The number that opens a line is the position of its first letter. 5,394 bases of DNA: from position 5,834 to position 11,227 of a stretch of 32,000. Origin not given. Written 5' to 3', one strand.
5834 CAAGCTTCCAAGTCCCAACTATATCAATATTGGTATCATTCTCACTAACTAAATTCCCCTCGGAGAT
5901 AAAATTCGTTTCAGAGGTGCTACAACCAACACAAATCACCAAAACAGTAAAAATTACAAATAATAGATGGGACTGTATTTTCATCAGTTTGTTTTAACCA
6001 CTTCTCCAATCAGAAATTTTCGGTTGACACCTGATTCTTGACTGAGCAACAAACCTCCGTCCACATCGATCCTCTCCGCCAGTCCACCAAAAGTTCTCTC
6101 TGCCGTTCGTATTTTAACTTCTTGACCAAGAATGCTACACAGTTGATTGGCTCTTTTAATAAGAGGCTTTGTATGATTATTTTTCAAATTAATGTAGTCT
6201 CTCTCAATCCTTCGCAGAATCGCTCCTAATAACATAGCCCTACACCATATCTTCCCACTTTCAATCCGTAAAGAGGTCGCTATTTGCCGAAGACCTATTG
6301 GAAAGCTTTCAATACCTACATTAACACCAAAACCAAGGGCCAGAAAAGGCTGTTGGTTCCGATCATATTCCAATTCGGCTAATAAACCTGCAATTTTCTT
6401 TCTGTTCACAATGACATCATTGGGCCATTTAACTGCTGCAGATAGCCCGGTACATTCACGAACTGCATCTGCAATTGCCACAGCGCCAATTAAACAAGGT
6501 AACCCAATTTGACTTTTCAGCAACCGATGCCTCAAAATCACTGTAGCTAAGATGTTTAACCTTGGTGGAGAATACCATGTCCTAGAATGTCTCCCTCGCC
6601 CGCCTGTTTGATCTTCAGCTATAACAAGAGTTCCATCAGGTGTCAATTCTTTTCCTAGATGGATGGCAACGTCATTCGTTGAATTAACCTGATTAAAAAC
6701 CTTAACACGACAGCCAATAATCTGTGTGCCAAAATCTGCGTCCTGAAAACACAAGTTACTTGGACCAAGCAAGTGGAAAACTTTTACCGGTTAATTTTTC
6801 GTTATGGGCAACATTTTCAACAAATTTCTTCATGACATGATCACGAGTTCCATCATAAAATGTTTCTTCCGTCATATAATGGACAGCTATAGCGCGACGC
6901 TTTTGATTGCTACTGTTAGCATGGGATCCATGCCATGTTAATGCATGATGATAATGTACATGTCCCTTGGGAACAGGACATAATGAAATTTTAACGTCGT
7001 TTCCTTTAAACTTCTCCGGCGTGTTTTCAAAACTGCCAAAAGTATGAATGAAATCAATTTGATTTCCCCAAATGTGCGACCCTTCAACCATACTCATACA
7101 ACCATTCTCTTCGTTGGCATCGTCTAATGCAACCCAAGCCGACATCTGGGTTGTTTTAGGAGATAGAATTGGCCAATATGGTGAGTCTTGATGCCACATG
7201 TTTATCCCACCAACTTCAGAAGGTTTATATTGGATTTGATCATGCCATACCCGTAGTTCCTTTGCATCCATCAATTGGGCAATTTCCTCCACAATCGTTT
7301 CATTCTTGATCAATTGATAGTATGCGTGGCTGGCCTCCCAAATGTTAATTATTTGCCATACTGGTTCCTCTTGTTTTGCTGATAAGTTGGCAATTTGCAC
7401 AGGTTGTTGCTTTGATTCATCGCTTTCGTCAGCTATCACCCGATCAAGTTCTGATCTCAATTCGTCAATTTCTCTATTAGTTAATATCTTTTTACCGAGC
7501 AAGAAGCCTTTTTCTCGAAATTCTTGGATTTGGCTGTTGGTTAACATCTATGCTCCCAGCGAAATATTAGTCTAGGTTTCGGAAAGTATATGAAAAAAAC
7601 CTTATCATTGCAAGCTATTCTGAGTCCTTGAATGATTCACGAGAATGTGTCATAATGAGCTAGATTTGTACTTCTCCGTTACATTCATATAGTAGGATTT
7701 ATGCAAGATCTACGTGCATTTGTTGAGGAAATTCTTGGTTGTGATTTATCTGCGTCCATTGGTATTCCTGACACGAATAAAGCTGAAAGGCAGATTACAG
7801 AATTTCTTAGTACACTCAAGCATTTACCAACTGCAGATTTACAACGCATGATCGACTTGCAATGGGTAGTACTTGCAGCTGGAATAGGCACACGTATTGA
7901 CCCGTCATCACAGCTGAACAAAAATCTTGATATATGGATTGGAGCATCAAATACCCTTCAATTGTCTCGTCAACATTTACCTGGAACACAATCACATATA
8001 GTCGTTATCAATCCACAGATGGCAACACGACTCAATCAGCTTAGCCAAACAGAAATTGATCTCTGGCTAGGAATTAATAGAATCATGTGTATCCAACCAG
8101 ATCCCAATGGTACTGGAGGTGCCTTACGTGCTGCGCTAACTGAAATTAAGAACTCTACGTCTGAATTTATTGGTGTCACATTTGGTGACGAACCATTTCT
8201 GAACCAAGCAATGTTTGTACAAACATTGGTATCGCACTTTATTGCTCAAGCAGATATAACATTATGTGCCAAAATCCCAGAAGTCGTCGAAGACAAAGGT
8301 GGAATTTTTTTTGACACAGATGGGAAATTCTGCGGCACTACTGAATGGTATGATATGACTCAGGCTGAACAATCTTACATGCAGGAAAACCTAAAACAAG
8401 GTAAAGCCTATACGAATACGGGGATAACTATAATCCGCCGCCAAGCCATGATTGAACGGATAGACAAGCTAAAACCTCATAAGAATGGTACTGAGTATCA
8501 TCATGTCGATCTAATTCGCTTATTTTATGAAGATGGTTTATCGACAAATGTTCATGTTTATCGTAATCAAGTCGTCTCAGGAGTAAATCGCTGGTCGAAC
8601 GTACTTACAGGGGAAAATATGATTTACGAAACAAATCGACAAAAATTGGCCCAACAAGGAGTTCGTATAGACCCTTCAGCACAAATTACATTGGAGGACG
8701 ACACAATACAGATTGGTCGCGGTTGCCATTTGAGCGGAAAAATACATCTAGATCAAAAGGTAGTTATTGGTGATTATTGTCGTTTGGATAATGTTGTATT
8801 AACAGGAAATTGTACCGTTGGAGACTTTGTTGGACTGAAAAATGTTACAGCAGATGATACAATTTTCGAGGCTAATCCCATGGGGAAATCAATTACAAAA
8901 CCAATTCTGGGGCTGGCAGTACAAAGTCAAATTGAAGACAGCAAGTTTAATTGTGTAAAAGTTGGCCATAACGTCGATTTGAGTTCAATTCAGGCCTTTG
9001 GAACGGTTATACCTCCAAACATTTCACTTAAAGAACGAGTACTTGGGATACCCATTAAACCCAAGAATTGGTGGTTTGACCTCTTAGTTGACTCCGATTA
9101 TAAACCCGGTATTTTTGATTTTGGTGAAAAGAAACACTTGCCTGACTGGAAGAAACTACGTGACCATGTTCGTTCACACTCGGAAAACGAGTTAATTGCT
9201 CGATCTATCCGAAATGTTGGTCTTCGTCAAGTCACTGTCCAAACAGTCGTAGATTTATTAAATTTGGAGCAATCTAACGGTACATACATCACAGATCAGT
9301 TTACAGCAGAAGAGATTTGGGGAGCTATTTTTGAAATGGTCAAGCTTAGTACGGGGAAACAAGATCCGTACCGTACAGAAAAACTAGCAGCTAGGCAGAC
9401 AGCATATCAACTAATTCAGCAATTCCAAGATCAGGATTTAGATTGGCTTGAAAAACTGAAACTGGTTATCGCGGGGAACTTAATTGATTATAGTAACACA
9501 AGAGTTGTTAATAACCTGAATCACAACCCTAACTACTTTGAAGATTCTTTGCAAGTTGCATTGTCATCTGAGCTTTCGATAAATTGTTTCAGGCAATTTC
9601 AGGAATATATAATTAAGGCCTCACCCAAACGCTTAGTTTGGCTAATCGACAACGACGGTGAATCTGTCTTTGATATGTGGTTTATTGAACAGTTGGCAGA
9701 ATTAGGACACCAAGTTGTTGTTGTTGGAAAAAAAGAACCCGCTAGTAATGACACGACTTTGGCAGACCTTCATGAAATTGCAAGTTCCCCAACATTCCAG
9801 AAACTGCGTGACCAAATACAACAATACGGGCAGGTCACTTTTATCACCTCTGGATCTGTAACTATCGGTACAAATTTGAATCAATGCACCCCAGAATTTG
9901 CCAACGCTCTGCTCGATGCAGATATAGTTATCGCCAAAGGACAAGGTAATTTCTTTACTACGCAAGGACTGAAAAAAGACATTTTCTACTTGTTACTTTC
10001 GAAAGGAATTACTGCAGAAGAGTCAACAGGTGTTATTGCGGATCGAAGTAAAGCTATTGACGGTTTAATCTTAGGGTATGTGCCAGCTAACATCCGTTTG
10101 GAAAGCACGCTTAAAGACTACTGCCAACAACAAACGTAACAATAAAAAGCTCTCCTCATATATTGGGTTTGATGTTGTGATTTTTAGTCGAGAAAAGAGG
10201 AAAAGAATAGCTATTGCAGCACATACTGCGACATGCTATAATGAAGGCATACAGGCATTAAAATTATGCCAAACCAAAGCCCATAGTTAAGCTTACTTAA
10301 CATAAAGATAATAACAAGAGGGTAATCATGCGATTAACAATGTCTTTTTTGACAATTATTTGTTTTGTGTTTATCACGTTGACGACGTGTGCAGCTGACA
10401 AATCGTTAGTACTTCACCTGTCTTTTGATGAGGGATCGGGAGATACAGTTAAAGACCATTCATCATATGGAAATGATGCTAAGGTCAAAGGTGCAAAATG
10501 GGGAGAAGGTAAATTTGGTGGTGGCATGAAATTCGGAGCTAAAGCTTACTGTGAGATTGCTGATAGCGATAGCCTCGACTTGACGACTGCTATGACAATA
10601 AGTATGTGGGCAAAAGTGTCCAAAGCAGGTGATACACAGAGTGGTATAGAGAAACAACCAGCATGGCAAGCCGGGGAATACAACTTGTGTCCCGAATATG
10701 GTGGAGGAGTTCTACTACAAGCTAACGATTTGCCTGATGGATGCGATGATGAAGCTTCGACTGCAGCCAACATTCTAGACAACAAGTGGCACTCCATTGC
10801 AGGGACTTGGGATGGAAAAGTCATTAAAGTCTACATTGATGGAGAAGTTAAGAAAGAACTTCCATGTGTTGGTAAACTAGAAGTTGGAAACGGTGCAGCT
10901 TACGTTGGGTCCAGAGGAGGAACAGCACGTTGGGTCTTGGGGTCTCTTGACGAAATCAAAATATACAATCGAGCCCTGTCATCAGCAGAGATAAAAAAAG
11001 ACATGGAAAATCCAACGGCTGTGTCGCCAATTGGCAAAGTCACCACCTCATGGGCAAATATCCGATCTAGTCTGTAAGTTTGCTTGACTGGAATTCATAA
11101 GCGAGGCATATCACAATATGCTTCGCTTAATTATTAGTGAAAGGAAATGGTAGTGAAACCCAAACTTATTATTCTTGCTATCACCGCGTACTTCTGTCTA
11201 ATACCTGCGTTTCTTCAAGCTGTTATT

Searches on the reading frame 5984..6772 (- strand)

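Call 10: search_protein_families(library=pfam, proteins=[window:5984-6772:-])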
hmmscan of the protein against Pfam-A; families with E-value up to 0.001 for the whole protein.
window:5984-6772:- (262 aa): 2 families
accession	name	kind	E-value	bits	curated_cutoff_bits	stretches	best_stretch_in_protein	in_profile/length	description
PF03099.24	BPL_LplA_LipB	-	1.6e-17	64.1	21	1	26-136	2-119/133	Biotin/lipoate A/B protein ligase family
PF02237.23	BPL_C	-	6e-06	26.5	21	1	215-260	2-47/48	Biotin protein ligase C terminal domain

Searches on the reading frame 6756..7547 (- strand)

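Call 10: search_protein_families(library=pfam, proteins=[window:6756-7547:-])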
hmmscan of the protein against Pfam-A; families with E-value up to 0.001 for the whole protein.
window:6756-7547:- (263 aa): 1 family
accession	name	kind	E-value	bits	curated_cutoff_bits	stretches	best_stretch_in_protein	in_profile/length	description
PF05721.19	PhyH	-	6.4e-32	112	22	1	10-219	1-213/213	Phytanoyl-CoA dioxygenase (PhyH)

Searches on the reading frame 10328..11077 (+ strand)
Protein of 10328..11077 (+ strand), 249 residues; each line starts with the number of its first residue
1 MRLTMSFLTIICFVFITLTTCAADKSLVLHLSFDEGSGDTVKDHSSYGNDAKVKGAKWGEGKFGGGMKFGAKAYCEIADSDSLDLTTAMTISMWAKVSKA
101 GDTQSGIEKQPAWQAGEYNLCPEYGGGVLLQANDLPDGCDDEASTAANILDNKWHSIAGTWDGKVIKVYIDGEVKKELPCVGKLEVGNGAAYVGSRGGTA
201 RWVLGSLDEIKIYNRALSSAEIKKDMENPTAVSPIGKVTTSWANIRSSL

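Call 10: search_protein_families(library=pfam, proteins=[window:10328-11077:+])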
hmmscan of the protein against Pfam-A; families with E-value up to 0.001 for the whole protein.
window:10328-11077:+ (249 aa): 1 family
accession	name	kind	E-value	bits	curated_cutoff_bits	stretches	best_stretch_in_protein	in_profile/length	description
PF13385.13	Laminin_G_3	-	5.6e-24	85.4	27.6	1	70-223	2-151/151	Concanavalin A-like lectin/glucanases superfamily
